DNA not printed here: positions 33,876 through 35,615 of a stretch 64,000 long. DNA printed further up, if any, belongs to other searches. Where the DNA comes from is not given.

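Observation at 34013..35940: Low-GC two-gene island after ilvD: AAA_15/ABC-type ATPase translationally coupled to a stand-alone PIN nuclease (candidate undescribed defence system)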

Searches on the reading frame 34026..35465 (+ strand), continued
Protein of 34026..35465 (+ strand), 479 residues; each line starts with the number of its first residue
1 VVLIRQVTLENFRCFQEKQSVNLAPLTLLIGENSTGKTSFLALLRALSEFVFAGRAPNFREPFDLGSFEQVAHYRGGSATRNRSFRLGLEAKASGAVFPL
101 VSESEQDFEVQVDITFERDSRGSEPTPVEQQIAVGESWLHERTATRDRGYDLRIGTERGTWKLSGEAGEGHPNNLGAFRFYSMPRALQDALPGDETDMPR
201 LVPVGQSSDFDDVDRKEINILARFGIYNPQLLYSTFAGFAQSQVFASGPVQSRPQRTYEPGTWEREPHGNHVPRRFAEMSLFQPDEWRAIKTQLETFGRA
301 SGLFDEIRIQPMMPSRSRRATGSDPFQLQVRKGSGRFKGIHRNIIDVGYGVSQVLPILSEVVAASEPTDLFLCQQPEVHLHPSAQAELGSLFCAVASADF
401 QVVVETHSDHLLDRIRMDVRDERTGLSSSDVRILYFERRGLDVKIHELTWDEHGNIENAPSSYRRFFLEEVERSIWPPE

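Call 76: fold_search(model_id=the predicted structure, library=pdb)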
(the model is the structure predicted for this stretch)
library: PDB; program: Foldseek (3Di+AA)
matches with E <= 10: 681; with E <= 0.001: 195
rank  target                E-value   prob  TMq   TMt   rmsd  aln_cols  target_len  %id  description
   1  4i99_B                2.6e-11  1.00  0.46  0.64   7.2       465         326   10  Crystal structure of the SmcHead bound to the C-winged helix domain of ScpA (released 2013-01-30)
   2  5da9_A                2.7e-11  1.00  0.39  0.43  22.6       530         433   13  ATP-gamma-S bound Rad50 from Chaetomium thermophilum in complex with the Rad50-binding domain of Mre11 (released 2016-03-02)
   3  5dac_A                2.9e-11  1.00  0.42  0.46  19.6       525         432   11  ATP-gamma-S bound Rad50 from Chaetomium thermophilum in complex with DNA (released 2016-03-02)
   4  5h68_B                6.3e-11  1.00  0.45  0.61   7.3       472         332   12  Crystal structure of an engaged dimer of the Geobacillus stearothermophilus SMC head domain (released 2017-03-15)
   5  9bi4_D                7.0e-11  1.00  0.41  0.42  28.4       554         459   12  cryo EM structure of dsDNA bound Mre11-Rad50 complex (released 2025-01-15)
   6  5h68_A                9.2e-11  1.00  0.43  0.59   7.5       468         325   11  Crystal structure of an engaged dimer of the Geobacillus stearothermophilus SMC head domain (released 2017-03-15)
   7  9q9i_A                1.0e-10  1.00  0.43  0.44  16.8       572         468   11  Cryo-EM structure of human Mre11-Rad50-Nbs1 complex bound to DNA (released 2025-10-01)
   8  4ncj_C                2.2e-10  1.00  0.39  0.55   9.4       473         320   13  Crystal Structure of Pyrococcus furiosis Rad50 R805E mutation with ADP Beryllium Flouride (released 2014-03-05)
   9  3qkt_A                2.5e-10  1.00  0.41  0.55   8.8       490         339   11  Rad50 ABC-ATPase with adjacent coiled-coil region in complex with AMP-PNP (released 2011-03-30)
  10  4i99_A                3.3e-10  1.00  0.44  0.62   7.7       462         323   11  Crystal structure of the SmcHead bound to the C-winged helix domain of ScpA (released 2013-01-30)
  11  5xns_A                3.7e-10  1.00  0.39  0.46  20.1       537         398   12  Crystal structure of the Smc head domain with an extended coiled coil bound to the C-terminal domain of ScpA derived f (released 2017-08-02)
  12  4ncj_B                4.3e-10  1.00  0.41  0.58   8.9       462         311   12  Crystal Structure of Pyrococcus furiosis Rad50 R805E mutation with ADP Beryllium Flouride (released 2014-03-05)
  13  3qkt_B                4.3e-10  1.00  0.38  0.54   9.5       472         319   12  Rad50 ABC-ATPase with adjacent coiled-coil region in complex with AMP-PNP (released 2011-03-30)
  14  9q9j_B                5.4e-10  1.00  0.43  0.43  19.4       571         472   10  Cryo-EM structure of human Mre11-Rad50-Nbs1 (MRN) complex bound to DNA and telomeric factor TRF2 fragment (438-542) (released 2025-10-01)
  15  9q9m_B                7.6e-10  1.00  0.43  0.43  18.3       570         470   11  Cryo-EM structure of human Mre11-Rad50-Nbs1 (MRN) complex bound to DNA and telomeric factor TRF2 (released 2025-10-01)
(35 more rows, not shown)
